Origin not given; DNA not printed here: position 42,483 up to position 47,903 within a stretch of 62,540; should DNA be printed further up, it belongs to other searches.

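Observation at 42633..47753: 1706-aa protein: a degenerate M28-like peptidase domain split by a coiled coil and fused to a tandem FtsX/MacB permease (an FtsEX-EnvC-like logic in one chain)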

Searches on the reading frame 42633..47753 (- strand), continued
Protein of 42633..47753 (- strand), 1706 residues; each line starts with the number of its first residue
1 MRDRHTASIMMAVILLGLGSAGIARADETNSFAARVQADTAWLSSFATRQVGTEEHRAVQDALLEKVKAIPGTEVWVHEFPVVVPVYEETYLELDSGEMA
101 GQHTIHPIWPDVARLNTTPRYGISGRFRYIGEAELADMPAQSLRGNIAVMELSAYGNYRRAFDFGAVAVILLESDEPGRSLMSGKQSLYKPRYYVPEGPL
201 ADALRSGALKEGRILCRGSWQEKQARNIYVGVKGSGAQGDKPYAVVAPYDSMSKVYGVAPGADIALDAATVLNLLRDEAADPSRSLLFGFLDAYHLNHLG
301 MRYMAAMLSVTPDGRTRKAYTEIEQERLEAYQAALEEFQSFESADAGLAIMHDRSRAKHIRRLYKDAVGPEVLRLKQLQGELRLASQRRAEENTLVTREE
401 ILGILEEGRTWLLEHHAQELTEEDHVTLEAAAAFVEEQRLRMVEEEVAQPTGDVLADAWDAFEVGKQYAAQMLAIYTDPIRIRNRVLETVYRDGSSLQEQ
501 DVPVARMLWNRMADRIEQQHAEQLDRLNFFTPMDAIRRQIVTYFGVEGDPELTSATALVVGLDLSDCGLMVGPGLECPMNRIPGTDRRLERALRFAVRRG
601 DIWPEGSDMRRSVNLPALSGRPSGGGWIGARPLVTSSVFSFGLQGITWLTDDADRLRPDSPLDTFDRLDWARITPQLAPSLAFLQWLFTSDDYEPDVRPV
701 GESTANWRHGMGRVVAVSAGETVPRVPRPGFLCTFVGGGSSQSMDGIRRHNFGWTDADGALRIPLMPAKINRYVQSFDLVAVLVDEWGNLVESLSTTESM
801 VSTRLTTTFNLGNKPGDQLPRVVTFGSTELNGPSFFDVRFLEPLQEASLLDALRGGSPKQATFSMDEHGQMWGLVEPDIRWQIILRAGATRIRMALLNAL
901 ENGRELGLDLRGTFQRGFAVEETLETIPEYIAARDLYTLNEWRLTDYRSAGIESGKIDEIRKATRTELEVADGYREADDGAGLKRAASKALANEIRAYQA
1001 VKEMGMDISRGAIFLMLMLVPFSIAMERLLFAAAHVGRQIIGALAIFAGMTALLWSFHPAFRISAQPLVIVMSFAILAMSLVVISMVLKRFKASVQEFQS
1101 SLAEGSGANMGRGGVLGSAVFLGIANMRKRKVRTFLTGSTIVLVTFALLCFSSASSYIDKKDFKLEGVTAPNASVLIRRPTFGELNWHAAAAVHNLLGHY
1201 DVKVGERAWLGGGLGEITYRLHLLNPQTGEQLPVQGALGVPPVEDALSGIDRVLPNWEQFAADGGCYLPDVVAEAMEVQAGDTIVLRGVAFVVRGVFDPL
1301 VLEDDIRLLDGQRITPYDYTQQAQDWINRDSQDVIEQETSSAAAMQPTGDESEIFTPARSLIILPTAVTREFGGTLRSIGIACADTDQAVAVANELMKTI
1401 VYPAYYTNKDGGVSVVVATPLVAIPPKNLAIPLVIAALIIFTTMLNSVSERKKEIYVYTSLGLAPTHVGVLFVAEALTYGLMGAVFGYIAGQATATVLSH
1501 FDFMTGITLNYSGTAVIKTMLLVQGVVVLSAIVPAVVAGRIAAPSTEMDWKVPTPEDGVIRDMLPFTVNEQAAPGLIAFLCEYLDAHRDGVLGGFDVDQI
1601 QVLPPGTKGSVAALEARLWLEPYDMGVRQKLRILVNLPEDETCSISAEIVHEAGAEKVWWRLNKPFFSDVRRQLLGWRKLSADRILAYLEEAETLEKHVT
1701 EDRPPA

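Call 41: search_solved_structures(query=A1, max_evalue=1e-8, show_alignments=4)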
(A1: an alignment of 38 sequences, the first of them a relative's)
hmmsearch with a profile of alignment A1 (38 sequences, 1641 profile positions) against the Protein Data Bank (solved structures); distinct sequences matched with E-value up to 1e-8: 4.
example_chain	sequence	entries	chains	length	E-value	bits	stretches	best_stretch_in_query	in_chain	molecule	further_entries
2ek8_A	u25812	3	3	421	2.4e-13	51.7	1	113-313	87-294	Aminopeptidase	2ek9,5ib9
9o9x_C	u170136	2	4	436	1.2e-11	46.1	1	1319-1478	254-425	ABC transporter permease YtrF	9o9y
5gko_A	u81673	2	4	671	3.7e-09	37.7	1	1301-1479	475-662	Macrolide export ATP-binding/permease protein MacB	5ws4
6hc6_A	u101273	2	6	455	8.5e-09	36.6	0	114-316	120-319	Aminopeptidase YwaD | Aminopeptidase Y (Arg Lys Leu preference)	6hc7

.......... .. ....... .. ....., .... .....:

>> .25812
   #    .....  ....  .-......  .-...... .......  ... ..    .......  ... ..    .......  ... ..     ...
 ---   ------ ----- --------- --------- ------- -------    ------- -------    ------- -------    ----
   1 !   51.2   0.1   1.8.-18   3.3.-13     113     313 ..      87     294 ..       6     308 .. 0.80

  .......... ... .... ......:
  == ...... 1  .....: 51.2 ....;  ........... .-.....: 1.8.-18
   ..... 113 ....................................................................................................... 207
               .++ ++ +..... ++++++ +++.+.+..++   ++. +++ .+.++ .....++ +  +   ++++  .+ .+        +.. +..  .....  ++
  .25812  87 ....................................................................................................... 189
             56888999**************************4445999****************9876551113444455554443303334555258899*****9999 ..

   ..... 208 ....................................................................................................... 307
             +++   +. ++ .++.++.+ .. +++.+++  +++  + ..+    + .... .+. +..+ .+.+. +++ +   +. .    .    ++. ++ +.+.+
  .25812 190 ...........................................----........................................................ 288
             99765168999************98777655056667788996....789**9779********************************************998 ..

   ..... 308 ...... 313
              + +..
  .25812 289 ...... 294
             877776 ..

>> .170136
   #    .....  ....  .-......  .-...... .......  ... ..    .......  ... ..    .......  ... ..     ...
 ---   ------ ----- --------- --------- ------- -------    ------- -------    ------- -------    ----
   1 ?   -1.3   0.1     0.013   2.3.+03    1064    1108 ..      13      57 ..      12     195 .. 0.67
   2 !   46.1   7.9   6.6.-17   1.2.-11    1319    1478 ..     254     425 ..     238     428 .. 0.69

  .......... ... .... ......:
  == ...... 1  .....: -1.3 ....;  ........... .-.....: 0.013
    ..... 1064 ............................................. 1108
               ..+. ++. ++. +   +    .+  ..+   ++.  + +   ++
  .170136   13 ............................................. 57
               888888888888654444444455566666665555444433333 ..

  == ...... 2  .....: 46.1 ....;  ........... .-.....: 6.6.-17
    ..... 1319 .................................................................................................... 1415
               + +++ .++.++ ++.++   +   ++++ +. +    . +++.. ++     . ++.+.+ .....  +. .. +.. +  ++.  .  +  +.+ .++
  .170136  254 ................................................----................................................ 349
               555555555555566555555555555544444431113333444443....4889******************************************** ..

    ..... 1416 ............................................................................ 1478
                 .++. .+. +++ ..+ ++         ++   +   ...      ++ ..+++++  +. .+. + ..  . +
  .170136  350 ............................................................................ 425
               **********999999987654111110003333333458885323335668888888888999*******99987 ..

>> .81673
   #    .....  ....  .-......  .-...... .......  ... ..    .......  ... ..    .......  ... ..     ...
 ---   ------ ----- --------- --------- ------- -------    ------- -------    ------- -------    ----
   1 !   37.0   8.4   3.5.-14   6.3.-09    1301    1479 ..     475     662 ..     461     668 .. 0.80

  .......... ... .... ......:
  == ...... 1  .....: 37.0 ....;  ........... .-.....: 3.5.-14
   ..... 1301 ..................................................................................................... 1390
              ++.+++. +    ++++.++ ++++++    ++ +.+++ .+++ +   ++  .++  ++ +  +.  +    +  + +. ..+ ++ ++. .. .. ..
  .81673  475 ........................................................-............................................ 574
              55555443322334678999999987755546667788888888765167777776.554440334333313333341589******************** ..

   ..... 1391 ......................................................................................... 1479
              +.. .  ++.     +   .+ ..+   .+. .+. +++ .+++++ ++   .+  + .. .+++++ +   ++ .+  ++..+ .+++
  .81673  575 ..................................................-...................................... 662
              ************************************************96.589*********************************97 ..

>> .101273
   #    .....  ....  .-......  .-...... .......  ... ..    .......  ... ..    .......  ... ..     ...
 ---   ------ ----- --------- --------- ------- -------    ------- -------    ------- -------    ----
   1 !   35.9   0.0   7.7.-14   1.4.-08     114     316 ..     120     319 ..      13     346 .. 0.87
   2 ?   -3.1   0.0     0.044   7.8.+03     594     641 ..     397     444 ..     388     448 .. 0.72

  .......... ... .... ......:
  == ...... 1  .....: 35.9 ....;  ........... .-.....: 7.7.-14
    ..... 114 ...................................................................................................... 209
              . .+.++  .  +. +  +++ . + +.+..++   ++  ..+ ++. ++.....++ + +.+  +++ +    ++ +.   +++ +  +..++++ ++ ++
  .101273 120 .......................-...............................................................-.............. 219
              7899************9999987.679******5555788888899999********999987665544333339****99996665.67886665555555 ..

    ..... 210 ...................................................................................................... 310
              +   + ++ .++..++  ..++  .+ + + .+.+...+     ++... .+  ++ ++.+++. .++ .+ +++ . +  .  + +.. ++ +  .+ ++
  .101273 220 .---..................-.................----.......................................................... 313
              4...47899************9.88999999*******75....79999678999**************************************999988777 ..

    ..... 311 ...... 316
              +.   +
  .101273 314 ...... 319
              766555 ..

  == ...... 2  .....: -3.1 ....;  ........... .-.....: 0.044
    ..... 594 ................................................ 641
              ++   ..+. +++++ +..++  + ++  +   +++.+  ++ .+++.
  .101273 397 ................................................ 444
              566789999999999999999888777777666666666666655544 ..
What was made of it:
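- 47124..47453 (-): About aa 101-210: PA (protease-associated) domain nested in the M28 fold. The profile alignment to 2ek8 residues 87-189 and to BSAP covers their PA domains (call 41).
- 45678..46121 (-): aa 545-692: C-terminal half of the M28-like domain. D563 sits at the end of a strand (GLDLSD). D659 replaces the second zinc His (RPDSPLD663). A sub-threshold collinear match to BSAP WYHTPED (call 41).
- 44295..44483 (-): aa 1091-1153: basic cytoplasmic linker, elbow helix (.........) and MacB-type TM1. Aligns to the YtrF N-terminus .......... (call 41).
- Checked: In the residue-level alignment (call 41), HHDS becomes PY249D250S and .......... becomes DAY294H295LNHLG.
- Residue alignment (call 41).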
